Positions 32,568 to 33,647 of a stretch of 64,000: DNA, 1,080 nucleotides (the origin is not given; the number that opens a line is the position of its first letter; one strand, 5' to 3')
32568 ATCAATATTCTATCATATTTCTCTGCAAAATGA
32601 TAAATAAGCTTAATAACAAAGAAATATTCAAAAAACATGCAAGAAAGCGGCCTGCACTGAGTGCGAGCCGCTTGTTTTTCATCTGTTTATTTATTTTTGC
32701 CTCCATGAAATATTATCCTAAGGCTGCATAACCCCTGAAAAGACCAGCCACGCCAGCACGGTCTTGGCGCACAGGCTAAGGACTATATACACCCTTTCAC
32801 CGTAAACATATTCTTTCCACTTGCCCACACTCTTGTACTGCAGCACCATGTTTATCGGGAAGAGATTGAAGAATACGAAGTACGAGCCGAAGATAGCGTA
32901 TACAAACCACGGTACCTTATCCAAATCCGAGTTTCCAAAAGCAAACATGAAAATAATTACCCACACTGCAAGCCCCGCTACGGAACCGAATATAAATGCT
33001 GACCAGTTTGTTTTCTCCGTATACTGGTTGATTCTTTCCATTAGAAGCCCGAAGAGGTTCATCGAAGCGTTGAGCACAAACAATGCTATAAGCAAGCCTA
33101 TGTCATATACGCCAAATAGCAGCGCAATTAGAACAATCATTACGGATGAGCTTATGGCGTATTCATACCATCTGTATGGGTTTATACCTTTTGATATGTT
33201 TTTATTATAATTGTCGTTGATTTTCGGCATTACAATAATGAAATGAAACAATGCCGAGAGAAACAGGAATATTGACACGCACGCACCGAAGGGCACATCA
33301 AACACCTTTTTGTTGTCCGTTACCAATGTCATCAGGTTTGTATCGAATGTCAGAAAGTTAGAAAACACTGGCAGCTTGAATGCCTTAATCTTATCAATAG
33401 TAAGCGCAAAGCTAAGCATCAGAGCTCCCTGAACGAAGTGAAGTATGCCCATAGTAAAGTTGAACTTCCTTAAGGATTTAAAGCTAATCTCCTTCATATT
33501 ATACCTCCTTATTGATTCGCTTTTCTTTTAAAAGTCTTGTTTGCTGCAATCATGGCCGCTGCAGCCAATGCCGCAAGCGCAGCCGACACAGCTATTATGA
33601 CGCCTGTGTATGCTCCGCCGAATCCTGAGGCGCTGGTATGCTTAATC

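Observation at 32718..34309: Heliorhodopsin in a two-gene operon with a TspO-like membrane protein, in an apparently anaerobic Firmicute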

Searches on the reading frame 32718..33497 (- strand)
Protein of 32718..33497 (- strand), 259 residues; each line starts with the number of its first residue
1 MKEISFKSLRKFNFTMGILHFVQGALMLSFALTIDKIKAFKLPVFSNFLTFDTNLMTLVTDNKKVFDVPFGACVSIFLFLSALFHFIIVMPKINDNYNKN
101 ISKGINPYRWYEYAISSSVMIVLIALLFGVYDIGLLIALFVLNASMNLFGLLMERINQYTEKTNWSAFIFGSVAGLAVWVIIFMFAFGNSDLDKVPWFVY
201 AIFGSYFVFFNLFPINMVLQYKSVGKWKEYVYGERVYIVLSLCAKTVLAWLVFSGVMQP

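Call 3: search_protein_families(library=pfam, proteins=[window:32718-33497:-], max_evalue=1)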
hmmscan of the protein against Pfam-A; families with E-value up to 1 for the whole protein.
window:32718-33497:- (259 aa): 1 family
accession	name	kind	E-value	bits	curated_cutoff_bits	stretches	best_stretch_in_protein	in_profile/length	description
PF18761.7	Heliorhodopsin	-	6.7e-100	333.8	26.7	1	9-257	1-242/242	Heliorhodopsin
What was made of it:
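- On Heliorhodopsin (Pfam PF18761 / NCBIfam NF038020): PF18761 scores 333.8 bits against 26.7, covering profile 1-242 of 242 (call 3).
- Checked: Pfam PF18761: E 6.7e-100, 333.8 bits against a cut-off of 26.7, covering profile positions 1-242 of 242 (call 3).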

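Call 4: search_protein_families(library=ncbifam, proteins=[window:32718-33497:-], max_evalue=1)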
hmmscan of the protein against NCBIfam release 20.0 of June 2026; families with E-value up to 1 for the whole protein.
window:32718-33497:- (259 aa): 2 families
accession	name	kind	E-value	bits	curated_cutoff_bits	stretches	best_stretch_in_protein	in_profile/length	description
NF038020.1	HeR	equivalog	8.6e-96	320.2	100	1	9-257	1-244/244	heliorhodopsin HeR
NF041479.2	spor_membprot_YtrI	equivalog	0.014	15.3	125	1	155-190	2-37/166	sporulation membrane protein YtrI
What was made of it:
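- On Heliorhodopsin (Pfam PF18761 / NCBIfam NF038020): NF038020 scores 320.2 bits against 100 (call 4).
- Checked: NCBIfam NF038020 'HeR' equivalog: 320 bits against a cut-off of 100 (call 4).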

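Call 5: search_solved_structures(query=window:32718-33497:-, max_evalue=1, show_alignments=2)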
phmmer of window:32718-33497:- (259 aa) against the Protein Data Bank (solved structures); distinct sequences matched with E-value up to 1: 6.
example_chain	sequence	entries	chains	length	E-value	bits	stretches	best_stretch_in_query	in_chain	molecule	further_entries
6is6_A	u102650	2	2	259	1.1e-62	215.2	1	2-259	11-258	heliorhodopsin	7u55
7clj_A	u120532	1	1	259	2.8e-62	213.9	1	2-259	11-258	heliorhodopsin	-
9vfc_A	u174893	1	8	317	6.4e-52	180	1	7-259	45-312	heliorhodopsin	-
9ljj_A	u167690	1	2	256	3.8e-51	177.5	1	6-259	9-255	Heliorhodopsin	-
6su3_X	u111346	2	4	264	4.3e-51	177.3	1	6-259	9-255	48C12 heliorhodopsin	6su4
6uh3_A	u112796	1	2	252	1.1e-50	175.9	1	6-257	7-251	Heliorhodopsin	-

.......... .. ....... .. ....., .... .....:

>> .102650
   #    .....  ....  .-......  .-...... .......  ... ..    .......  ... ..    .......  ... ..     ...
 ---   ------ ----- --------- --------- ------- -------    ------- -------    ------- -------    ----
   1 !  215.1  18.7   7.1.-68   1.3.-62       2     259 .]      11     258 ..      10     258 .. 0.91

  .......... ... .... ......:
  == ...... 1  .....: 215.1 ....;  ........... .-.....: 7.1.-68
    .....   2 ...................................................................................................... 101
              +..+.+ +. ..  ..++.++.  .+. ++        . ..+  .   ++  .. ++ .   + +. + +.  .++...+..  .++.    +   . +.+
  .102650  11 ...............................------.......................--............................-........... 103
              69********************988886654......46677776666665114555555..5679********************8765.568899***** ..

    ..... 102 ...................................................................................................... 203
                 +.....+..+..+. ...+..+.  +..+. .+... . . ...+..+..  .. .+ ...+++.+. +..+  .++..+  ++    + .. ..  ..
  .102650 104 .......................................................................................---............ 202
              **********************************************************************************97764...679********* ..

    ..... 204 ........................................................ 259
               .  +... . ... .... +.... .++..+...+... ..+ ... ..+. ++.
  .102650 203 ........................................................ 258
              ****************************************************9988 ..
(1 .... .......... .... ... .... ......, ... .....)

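Call 9: search_solved_structures(query=window:32718-33497:-, max_evalue=1e-40, show_alignments=5)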
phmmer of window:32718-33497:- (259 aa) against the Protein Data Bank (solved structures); distinct sequences matched with E-value up to 1e-40: 6.
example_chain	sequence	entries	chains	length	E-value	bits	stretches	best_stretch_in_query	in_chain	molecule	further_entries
6is6_A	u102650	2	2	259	1.1e-62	215.2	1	2-259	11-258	heliorhodopsin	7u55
7clj_A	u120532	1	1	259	2.8e-62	213.9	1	2-259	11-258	heliorhodopsin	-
9vfc_A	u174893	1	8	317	6.4e-52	180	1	7-259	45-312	heliorhodopsin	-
9ljj_A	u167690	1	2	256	3.8e-51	177.5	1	6-259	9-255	Heliorhodopsin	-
6su3_X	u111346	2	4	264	4.3e-51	177.3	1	6-259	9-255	48C12 heliorhodopsin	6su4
6uh3_A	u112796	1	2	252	1.1e-50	175.9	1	6-257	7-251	Heliorhodopsin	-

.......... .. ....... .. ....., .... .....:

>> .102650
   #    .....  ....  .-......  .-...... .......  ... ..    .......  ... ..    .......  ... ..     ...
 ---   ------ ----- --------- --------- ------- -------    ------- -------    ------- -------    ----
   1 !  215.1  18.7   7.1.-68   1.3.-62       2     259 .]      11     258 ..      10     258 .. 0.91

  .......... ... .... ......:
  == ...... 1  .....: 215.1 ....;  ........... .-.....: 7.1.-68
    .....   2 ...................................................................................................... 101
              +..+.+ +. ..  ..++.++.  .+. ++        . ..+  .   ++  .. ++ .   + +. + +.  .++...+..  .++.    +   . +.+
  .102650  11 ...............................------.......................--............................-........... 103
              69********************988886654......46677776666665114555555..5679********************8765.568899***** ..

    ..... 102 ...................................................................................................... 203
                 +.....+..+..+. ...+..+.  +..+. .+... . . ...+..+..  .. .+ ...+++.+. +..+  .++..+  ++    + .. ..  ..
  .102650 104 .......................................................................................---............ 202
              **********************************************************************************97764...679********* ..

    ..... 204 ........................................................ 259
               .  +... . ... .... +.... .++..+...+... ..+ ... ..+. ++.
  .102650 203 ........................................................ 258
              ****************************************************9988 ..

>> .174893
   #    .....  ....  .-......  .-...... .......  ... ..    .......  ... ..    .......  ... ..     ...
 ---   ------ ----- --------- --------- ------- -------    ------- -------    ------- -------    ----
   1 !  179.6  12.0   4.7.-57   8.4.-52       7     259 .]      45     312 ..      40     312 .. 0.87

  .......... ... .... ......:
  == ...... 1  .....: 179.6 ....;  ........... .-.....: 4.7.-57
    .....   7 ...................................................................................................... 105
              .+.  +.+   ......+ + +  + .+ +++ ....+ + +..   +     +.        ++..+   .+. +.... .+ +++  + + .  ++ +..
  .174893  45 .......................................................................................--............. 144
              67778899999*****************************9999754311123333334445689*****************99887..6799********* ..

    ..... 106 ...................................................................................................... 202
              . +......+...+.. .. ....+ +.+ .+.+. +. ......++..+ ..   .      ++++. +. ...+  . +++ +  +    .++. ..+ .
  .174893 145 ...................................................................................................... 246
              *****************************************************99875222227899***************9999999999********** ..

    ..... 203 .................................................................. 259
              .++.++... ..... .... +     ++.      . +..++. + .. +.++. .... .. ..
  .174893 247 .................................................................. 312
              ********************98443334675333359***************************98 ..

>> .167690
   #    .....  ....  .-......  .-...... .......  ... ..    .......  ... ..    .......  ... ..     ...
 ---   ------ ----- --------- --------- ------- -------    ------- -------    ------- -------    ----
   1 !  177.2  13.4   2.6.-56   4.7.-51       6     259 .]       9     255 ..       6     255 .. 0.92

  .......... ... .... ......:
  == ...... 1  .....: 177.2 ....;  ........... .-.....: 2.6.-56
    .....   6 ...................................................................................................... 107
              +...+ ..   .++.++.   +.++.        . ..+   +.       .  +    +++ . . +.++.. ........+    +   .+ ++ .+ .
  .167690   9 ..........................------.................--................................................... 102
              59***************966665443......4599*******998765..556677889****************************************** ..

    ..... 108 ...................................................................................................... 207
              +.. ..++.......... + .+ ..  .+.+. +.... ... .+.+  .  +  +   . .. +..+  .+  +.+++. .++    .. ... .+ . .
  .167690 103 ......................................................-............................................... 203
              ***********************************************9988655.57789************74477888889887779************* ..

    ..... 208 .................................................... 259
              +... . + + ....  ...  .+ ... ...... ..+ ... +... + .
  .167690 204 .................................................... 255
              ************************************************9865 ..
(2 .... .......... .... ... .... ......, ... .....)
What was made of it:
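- On Heliorhodopsin (Pfam PF18761 / NCBIfam NF038020): K245 aligns to K241 and E112 to E107 of 48C12 (call 9).
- Closest known: Heliorhodopsins 48C12. Same: The Schiff-base Lys, counterion Glu, both His residues, and the Ser and Gln near the retinal all align (calls 5, 9).
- Checked: PDB: TaHeR 6is6 at E 1e-62 and 48C12 6su3 at E 4e-51 (calls 5, 9). S241 and Q220 pair with S237 and Q213 (call 9, counted by hand).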

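Call 11: find_homologous_proteins(query=window:32718-33497:-, max_evalue=1e-10)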
Query window:32718-33497:- (259 aa): 4258 proteins with E <= 1e-10 among 5549 candidates; the best 120 are listed.
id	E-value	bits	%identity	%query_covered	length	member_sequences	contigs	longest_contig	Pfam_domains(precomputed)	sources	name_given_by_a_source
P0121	8.4e-154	529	91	100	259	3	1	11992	PF18761.8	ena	-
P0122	1.1e-150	518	90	100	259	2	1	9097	PF18761.8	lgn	-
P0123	2.9e-150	517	90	100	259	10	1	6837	PF18761.8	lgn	-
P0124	1.1e-149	515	90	100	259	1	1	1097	PF18761.8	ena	-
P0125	4.1e-148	510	88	100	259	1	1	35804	PF18761.8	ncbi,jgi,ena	-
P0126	2.0e-139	482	82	100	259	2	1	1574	PF18761.8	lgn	-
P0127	2.7e-137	475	83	100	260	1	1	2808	PF18761.8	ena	-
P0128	1.8e-132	459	80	100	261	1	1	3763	PF18761.8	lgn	-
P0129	1.9e-132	459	78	100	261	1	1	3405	PF18761.8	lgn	-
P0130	2.2e-132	458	78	100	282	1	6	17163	PF18761.8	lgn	-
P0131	1.2e-131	456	78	100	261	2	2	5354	PF18761.8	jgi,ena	-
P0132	6.4e-131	454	76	100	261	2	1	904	PF18761.8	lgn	-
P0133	9.0e-131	453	78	100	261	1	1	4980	PF18761.8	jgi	-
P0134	1.1e-130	453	77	100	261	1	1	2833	PF18761.8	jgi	jgi:hypothetical protein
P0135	1.2e-130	453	79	100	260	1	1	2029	PF18761.8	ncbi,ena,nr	ncbi:MAG: heliorhodopsin HeR [Draconibacterium sp.]|nr:heliorhodopsin HeR [Draconibacterium sp.]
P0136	2.9e-130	452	78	100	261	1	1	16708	PF18761.8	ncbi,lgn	-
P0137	9.6e-130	450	78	100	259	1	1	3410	PF18761.8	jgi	-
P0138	1.5e-129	449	77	100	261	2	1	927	PF18761.8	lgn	-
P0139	2.7e-129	448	75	99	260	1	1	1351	PF18761.8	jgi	-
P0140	4.1e-129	448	76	99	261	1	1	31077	PF18761.8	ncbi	ncbi:MAG: heliorhodopsin HeR [Saccharofermentanales bacterium]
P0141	1.3e-128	446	76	100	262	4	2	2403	PF18761.8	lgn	-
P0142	1.5e-128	446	78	98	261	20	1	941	PF18761.8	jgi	jgi:hypothetical protein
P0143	5.5e-128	444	77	100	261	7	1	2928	PF18761.8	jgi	jgi:hypothetical protein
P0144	4.1e-127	441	77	100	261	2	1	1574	PF18761.8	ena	-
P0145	6.7e-127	440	76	100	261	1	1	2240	PF18761.8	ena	-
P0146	8.3e-127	440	76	100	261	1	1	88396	PF18761.8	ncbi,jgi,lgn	-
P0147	1.9e-126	439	76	100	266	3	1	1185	PF18761.8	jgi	jgi:hypothetical protein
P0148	1.9e-126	439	76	100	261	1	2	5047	PF18761.8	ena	-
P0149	2.2e-126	439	74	100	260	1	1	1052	PF18761.8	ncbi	-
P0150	2.9e-126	438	76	100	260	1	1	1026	PF18761.8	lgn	-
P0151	3.9e-126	438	76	100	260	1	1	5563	PF18761.8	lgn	-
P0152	1.3e-125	436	74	100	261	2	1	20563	PF18761.8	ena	-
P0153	1.6e-125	436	75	100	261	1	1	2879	PF18761.8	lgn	-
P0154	5.3e-125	434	74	100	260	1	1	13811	PF18761.8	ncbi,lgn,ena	-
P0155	1.4e-124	433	76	100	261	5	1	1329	PF18761.8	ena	-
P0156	1.6e-124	433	75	100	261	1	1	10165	PF18761.8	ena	-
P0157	1.9e-124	432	75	100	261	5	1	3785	PF18761.8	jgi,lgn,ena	-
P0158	1.6e-122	426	74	100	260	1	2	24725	PF18761.8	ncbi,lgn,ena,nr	ncbi:MAG: heliorhodopsin HeR [Eubacteriales bacterium]|nr:heliorhodopsin HeR [Eubacteriales bacteriu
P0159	4.8e-122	425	75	100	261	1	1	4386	PF18761.8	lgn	-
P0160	6.9e-122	424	72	100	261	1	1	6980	PF18761.8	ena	-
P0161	1.4e-121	423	72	100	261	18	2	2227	PF18761.8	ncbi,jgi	jgi:hypothetical protein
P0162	3.2e-121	422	74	100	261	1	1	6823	PF18761.8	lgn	-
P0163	1.5e-120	420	72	100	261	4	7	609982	PF18761.8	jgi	jgi:hypothetical protein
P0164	8.7e-119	414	70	99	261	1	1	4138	PF18761.8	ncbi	-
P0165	1.3e-118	413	72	100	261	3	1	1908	PF18761.8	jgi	-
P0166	4.2e-118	412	72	100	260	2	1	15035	PF18761.8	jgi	-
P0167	1.2e-117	410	74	100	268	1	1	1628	PF18761.8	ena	-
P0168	6.4e-117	408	71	100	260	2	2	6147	PF18761.8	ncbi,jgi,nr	ncbi:MAG: heliorhodopsin HeR [Vallitaleaceae bacterium]|jgi:hypothetical protein|nr:heliorhodopsin H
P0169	7.0e-117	408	72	100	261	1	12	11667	PF18761.8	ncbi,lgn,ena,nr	ncbi:MAG: heliorhodopsin HeR [Eubacteriales bacterium]|nr:heliorhodopsin HeR [Eubacteriales bacteriu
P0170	3.9e-116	405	69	100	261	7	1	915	PF18761.8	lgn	-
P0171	5.3e-116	405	71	100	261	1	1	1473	PF18761.8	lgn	-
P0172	9.8e-116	404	71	100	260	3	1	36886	PF18761.8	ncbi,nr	ncbi:MAG: hypothetical protein AVO34_06455 [Firmicutes bacterium ML8_F2]|nr:MAG: hypothetical protei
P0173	2.4e-115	403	71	100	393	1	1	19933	PF02493.27,PF18761.8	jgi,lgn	jgi:hypothetical protein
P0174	2.4e-115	403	71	100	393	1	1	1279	PF02493.27,PF18761.8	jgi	jgi:hypothetical protein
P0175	3.6e-115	402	70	100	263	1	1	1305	PF18761.8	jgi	jgi:hypothetical protein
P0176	1.8e-114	400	70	100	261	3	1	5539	PF18761.8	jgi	jgi:hypothetical protein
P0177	1.9e-114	400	69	100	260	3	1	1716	PF18761.8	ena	-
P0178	2.0e-114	400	68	100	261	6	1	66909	PF18761.8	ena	-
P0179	3.1e-114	399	70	100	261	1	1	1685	PF18761.8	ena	-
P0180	4.8e-114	398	71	100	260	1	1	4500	PF18761.8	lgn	-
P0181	6.7e-114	398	71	97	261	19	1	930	PF18761.8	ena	-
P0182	7.0e-114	398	69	100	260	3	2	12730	PF18761.8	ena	-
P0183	1.3e-113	397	71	97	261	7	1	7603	PF18761.8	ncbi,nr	ncbi:MAG: heliorhodopsin HeR [Spirochaetales bacterium]|nr:heliorhodopsin HeR [Spirochaetales bacter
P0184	2.5e-113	396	67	100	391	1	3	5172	PF02493.27,PF18761.8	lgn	-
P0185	2.7e-113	396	68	100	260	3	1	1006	PF18761.8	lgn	-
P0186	3.0e-113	396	69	100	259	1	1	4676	PF18761.8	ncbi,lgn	-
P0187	4.6e-113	395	70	100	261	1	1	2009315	PF18761.8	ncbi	ncbi:MAG: heliorhodopsin HeR [Christensenellales bacterium]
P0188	5.8e-113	395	68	100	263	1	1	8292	PF18761.8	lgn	-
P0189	6.0e-113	395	67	100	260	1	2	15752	PF18761.8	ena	-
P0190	9.8e-113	394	69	100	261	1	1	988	PF18761.8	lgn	-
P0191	1.0e-112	394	69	100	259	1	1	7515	PF18761.8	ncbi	-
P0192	1.1e-112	394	67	100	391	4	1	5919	PF02493.27,PF18761.8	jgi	jgi:hypothetical protein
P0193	1.1e-112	394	68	100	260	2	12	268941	PF18761.8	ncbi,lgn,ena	-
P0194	1.3e-112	394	69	99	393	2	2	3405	PF02493.27,PF18761.8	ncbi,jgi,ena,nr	ncbi:MAG TPA: hypothetical protein ENN91_05580 [Firmicutes bacterium]|nr:hypothetical protein [Bacil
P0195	1.6e-112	393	70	100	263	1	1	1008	PF18761.8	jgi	jgi:hypothetical protein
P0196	1.7e-112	393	68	100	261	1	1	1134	PF18761.8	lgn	-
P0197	1.8e-112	393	68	100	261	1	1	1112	PF18761.8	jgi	jgi:hypothetical protein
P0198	1.9e-112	393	69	100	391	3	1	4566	PF02493.27,PF18761.8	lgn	-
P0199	2.6e-112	393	67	98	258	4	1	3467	PF18761.8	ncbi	-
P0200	3.8e-112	392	68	100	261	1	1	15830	PF18761.8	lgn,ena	-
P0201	4.4e-112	392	69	100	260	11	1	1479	PF18761.8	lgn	-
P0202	4.8e-112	392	67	100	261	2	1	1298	PF18761.8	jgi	jgi:hypothetical protein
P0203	5.4e-112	392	69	100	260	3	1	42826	PF18761.8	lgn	-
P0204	5.9e-112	392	67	100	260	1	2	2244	PF18761.8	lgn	-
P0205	6.3e-112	391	69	100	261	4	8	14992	PF18761.8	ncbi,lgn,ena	-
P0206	6.6e-112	391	71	100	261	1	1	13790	PF18761.8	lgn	-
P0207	7.0e-112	391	69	100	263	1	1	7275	PF18761.8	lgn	-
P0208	7.3e-112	391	69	97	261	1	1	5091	PF18761.8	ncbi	-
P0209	1.1e-111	391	69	100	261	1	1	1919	PF18761.8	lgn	-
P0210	1.1e-111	391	69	100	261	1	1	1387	PF18761.8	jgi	jgi:hypothetical protein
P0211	1.3e-111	390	68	100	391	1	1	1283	PF02493.27,PF18761.8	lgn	-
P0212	1.4e-111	390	69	100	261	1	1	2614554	PF18761.8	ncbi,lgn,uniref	ncbi:heliorhodopsin HeR [Alkalibacterium sp. f15]|uniref:heliorhodopsin HeR n=1 Tax=Alkalibacterium 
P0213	1.8e-111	390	68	100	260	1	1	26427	PF18761.8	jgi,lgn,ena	-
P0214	1.9e-111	390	67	100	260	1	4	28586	PF18761.8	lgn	-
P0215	2.0e-111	390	69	99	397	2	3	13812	PF02493.27,PF18761.8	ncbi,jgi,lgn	-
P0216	2.4e-111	390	69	100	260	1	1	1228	PF18761.8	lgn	-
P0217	2.6e-111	389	68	100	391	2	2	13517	PF02493.27,PF18761.8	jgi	-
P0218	2.7e-111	389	69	100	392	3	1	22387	PF02493.27,PF18761.8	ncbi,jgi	-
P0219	3.5e-111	389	68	100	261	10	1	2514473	PF18761.8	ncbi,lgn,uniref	ncbi:heliorhodopsin HeR [Alkalibacterium putridalgicola]|uniref:heliorhodopsin HeR n=1 Tax=Alkalibac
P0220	3.6e-111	389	67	100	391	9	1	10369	PF02493.27,PF18761.8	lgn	-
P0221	3.8e-111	389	66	100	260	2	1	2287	PF18761.8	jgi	jgi:hypothetical protein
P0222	3.9e-111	389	68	99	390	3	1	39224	PF02493.27,PF18761.8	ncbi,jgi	-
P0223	4.5e-111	389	68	100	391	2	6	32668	PF02493.27,PF18761.8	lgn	-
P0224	5.1e-111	388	67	100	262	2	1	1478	PF18761.8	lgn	-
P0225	6.3e-111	388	68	100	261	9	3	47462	PF18761.8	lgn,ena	-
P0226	7.5e-111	388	67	100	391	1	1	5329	PF02493.27,PF18761.8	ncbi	-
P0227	7.8e-111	388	69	100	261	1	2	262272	PF18761.8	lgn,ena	-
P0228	9.0e-111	388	71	100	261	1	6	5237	PF18761.8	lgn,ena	-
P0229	1.1e-110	387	67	100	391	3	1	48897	PF02493.27,PF18761.8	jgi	-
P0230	1.5e-110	387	67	99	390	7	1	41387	PF02493.27,PF18761.8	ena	-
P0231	1.6e-110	387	68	99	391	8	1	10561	PF02493.27,PF18761.8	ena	-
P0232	1.6e-110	387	69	100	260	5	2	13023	PF18761.8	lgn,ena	-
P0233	1.8e-110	387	68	100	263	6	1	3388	PF18761.8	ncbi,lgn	-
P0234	1.9e-110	387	68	99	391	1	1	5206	PF02493.27,PF18761.8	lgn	-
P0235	2.0e-110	387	68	99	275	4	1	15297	PF18761.8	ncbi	-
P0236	2.4e-110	386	67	100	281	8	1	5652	PF18761.8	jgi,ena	jgi:hypothetical protein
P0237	2.7e-110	386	67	100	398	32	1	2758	PF02493.27,PF18761.8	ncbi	-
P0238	2.7e-110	386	68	100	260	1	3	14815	PF18761.8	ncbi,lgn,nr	ncbi:MAG: heliorhodopsin HeR [Tissierellia bacterium]|nr:heliorhodopsin HeR [Tissierellia bacterium]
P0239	3.3e-110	386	69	100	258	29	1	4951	PF18761.8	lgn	-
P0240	3.4e-110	386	68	99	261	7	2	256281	PF18761.8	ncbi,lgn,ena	-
